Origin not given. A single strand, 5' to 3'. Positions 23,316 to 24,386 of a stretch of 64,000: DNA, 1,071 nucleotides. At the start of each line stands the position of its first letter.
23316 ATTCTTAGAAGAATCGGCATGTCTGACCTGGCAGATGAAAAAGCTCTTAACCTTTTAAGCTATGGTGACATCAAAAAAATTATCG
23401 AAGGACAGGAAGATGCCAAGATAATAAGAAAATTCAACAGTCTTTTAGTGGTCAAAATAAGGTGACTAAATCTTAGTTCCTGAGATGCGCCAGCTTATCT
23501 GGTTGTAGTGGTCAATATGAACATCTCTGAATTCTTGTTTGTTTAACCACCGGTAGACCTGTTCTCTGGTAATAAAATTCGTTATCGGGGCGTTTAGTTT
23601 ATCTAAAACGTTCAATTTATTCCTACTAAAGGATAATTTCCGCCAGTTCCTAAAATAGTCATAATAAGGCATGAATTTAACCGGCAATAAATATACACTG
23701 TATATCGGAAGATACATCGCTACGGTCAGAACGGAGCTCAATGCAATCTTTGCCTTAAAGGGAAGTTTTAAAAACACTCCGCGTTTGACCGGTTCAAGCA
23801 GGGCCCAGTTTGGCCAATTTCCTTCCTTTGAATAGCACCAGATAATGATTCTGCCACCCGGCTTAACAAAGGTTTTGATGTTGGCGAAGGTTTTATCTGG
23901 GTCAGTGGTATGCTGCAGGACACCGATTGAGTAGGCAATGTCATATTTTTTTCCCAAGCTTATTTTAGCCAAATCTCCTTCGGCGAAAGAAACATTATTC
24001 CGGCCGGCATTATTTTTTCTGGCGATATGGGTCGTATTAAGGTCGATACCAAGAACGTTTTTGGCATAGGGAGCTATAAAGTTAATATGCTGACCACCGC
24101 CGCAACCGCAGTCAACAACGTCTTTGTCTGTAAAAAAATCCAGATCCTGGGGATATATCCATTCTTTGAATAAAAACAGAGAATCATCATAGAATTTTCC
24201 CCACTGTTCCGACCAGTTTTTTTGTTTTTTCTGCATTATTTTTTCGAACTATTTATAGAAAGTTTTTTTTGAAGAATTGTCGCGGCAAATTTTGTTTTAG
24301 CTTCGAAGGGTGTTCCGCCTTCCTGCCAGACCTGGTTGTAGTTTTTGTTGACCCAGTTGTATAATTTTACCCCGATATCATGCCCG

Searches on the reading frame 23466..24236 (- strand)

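Call 64: search_protein_families(library=pfam, proteins=[window:23466-24236:-], max_evalue=0.00001)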
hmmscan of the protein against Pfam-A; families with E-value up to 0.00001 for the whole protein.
window:23466-24236:- (256 aa): 7 families
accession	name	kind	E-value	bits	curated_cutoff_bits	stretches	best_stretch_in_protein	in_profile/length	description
PF08241.18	Methyltransf_11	-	1.4e-16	61.3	21.2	1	41-132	1-95/95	Methyltransferase domain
PF13847.12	Methyltransf_31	-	7e-15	55.4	27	1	38-135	5-112/145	Methyltransferase domain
PF13649.12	Methyltransf_25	-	3.3e-14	53.8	27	1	40-128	1-97/97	Methyltransferase domain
PF08242.18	Methyltransf_12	-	2.3e-13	51.1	30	1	42-130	2-98/98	Methyltransferase domain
PF13489.12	Methyltransf_23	-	7.8e-13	48.9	27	1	35-138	21-122/164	Methyltransferase domain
PF08003.17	Methyltransf_9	-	7.1e-08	32.2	23.8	1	35-141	114-226/315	Protein of unknown function (DUF1698)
PF05401.17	NodS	-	5.8e-06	26.7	24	1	38-124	45-133/201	Nodulation protein S (NodS)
